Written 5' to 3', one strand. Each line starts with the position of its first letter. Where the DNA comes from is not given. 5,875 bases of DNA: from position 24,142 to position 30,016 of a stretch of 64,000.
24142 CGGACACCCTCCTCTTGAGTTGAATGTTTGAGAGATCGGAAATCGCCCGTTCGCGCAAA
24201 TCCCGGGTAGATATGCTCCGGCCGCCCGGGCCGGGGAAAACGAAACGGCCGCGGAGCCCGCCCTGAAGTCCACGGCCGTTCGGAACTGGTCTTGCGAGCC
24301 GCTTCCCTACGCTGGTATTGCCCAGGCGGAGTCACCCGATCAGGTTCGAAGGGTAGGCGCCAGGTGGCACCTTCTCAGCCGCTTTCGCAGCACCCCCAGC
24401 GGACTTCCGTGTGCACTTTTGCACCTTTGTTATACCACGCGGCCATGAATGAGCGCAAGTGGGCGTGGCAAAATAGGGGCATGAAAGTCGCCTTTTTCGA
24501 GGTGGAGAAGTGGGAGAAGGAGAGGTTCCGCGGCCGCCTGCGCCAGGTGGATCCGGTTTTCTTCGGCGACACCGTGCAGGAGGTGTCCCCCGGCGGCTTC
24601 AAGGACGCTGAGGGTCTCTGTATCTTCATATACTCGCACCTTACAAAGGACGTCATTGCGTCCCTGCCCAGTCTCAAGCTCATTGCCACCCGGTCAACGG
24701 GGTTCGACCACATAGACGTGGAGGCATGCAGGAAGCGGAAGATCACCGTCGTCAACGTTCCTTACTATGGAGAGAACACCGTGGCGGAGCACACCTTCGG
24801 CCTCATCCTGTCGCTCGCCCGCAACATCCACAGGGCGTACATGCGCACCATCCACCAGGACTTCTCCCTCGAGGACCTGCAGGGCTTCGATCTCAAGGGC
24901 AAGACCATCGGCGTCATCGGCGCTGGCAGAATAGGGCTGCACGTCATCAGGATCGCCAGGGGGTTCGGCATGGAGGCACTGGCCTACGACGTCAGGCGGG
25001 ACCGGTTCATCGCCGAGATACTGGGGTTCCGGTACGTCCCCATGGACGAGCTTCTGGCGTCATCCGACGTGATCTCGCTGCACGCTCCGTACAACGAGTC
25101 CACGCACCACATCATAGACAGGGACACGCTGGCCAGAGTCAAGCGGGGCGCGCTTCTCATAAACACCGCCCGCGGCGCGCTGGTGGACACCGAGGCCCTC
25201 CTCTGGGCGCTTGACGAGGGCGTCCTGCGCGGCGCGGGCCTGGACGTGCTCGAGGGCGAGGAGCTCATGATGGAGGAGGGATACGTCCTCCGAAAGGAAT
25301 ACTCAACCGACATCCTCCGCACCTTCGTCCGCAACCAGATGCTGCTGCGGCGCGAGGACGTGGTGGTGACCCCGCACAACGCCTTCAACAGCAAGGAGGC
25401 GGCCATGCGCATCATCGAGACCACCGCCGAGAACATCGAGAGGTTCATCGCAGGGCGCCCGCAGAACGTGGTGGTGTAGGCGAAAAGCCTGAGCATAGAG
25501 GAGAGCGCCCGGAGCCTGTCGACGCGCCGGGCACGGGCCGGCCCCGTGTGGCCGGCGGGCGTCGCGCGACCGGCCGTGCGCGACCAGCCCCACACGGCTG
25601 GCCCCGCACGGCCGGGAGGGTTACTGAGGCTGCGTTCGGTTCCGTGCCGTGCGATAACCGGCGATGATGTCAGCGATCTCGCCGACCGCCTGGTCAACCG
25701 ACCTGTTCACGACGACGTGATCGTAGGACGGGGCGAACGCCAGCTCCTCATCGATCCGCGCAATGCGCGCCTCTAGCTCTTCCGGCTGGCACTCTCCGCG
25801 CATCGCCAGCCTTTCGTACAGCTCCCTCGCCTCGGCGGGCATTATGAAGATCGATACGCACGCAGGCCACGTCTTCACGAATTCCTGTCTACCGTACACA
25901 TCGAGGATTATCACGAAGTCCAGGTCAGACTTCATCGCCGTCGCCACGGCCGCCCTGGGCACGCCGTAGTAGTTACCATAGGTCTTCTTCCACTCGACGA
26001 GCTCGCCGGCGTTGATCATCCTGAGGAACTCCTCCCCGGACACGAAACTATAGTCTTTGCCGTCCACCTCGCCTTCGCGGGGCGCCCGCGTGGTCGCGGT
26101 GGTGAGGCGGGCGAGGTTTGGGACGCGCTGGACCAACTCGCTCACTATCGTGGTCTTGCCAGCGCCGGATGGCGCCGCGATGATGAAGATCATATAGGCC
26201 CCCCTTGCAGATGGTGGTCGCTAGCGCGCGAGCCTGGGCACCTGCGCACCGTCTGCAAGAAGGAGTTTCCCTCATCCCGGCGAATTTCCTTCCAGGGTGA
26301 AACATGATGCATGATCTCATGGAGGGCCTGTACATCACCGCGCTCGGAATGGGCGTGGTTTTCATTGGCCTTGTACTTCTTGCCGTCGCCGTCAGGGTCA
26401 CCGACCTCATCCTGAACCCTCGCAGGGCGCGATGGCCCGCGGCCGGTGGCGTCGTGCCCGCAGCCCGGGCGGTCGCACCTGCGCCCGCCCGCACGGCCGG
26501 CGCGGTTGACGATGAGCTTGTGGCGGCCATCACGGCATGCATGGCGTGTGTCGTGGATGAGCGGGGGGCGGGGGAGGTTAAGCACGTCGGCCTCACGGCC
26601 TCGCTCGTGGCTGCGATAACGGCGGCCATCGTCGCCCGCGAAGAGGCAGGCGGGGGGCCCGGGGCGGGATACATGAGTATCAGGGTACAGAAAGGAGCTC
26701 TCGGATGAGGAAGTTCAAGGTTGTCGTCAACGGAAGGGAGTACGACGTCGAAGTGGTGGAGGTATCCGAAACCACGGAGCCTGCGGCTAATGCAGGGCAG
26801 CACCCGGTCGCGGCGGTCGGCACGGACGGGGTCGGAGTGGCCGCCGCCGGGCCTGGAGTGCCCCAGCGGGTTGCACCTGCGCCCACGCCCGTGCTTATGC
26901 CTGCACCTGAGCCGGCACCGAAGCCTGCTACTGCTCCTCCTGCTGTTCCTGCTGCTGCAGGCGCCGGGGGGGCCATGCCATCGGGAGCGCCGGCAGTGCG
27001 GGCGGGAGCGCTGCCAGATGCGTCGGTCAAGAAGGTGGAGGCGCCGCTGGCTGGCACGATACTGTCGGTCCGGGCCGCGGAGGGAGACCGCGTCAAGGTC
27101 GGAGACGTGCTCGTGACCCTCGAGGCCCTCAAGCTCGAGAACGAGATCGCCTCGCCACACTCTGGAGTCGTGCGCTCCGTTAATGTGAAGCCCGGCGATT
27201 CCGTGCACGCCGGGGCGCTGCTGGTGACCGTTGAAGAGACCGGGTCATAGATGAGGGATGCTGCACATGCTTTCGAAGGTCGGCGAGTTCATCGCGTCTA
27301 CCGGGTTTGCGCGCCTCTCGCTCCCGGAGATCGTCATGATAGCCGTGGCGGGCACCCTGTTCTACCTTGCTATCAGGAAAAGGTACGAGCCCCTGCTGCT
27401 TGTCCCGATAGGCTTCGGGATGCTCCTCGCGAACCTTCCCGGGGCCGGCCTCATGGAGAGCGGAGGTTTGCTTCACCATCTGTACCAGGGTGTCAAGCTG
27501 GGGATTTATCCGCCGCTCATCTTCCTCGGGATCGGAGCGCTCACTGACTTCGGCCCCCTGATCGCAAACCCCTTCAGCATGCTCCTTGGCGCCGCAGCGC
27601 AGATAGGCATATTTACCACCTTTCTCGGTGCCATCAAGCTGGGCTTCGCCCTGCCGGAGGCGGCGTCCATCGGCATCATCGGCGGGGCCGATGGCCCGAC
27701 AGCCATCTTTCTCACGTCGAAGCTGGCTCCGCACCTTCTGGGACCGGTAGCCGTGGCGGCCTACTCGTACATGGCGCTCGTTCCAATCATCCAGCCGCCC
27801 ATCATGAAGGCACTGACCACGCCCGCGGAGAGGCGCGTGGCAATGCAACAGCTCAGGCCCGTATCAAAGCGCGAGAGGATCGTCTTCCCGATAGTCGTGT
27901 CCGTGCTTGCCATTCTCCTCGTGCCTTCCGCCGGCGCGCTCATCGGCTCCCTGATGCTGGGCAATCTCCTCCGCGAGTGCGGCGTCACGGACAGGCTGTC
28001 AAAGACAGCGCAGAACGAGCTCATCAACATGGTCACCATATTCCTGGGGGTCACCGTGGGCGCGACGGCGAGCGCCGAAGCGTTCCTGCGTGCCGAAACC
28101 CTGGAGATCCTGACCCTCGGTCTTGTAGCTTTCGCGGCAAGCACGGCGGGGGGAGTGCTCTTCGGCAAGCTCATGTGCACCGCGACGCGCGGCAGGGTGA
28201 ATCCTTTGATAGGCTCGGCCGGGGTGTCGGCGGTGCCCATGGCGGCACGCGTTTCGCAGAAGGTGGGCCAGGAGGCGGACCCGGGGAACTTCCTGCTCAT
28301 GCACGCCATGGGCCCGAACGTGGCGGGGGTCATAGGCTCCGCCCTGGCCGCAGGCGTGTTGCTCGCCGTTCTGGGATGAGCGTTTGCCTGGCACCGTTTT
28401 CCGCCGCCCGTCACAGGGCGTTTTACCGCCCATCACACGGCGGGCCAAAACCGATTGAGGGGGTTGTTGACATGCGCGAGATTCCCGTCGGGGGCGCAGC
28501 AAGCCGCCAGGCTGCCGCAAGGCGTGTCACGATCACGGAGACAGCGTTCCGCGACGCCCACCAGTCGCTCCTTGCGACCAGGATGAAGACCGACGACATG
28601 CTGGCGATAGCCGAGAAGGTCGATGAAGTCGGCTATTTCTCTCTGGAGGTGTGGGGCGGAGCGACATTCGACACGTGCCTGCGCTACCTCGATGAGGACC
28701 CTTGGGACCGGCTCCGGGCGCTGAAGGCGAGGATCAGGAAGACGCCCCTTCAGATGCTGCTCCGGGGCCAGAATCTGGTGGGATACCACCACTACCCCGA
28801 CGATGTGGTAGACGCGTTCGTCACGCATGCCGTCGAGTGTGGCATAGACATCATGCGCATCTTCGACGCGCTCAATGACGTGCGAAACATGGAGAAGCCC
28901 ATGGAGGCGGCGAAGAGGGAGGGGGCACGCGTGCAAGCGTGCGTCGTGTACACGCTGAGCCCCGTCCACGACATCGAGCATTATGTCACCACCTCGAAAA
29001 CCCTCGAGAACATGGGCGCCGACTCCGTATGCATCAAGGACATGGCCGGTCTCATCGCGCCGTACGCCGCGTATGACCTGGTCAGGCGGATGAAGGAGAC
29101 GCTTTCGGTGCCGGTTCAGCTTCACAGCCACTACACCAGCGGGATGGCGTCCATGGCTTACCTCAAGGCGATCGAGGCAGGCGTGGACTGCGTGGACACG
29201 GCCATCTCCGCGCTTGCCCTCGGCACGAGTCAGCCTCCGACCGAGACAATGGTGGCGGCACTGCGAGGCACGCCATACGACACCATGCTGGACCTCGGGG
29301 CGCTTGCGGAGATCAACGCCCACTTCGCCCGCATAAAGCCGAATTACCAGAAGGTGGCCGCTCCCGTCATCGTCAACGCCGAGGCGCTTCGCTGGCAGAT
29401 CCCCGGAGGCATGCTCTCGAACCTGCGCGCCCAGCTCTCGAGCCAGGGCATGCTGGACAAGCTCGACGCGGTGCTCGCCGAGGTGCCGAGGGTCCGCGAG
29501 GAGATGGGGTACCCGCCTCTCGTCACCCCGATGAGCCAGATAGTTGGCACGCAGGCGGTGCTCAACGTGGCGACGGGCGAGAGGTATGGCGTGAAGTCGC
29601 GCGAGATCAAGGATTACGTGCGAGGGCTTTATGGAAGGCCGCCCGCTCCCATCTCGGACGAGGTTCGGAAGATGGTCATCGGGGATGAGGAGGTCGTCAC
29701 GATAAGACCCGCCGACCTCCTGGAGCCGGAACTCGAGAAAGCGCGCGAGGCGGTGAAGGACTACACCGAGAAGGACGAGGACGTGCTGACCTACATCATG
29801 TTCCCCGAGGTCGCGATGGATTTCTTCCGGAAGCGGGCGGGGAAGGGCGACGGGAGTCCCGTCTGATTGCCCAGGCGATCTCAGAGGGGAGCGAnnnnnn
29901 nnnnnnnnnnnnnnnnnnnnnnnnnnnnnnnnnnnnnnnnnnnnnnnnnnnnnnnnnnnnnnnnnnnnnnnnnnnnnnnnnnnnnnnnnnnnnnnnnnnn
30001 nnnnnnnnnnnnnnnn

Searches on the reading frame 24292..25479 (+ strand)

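Call 23: search_protein_families(library=pfam, proteins=[window:24292-25479:+], max_evalue=0.00001)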
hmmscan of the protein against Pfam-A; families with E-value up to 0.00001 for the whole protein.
window:24292-25479:+ (395 aa): 2 families
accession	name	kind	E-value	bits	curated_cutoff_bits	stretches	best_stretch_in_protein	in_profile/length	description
PF02826.25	2-Hacid_dh_C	-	2.7e-52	177.1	25.1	1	169-364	1-178/178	D-isomer specific 2-hydroxyacid dehydrogenase, NAD binding domain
PF00389.36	2-Hacid_dh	-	4.3e-31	107.8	24.6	1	93-394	27-133/134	D-isomer specific 2-hydroxyacid dehydrogenase, catalytic domain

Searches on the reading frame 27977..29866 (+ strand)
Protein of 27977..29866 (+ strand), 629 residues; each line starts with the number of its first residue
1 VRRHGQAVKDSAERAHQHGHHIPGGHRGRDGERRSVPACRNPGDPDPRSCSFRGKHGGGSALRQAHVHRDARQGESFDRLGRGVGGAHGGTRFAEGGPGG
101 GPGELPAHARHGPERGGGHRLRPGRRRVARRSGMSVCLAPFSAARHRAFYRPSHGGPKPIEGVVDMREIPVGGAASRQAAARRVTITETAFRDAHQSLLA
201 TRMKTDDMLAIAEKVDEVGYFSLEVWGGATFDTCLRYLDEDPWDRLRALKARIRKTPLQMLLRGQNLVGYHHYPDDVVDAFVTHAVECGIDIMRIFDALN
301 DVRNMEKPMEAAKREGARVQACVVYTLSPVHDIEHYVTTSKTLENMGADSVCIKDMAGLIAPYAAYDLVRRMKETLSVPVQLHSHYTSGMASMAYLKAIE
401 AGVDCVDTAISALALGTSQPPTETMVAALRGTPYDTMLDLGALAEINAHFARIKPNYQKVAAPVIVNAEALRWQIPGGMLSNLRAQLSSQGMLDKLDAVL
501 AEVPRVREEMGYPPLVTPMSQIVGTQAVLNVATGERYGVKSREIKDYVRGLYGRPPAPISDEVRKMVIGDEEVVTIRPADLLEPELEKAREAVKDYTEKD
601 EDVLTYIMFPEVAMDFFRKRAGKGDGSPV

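Call 23: search_protein_families(library=pfam, proteins=[window:27977-29866:+], max_evalue=0.00001)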
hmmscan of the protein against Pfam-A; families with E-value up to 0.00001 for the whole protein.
window:27977-29866:+ (629 aa): 2 families
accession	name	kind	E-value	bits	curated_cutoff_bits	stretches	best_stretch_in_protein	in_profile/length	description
PF02436.23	PYC_OADA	-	1.3e-51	175.6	27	1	473-625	4-169/201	Conserved carboxylase domain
PF00682.25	HMGL-like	-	2.1e-17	63.8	29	1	303-447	113-257/260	HMGL-like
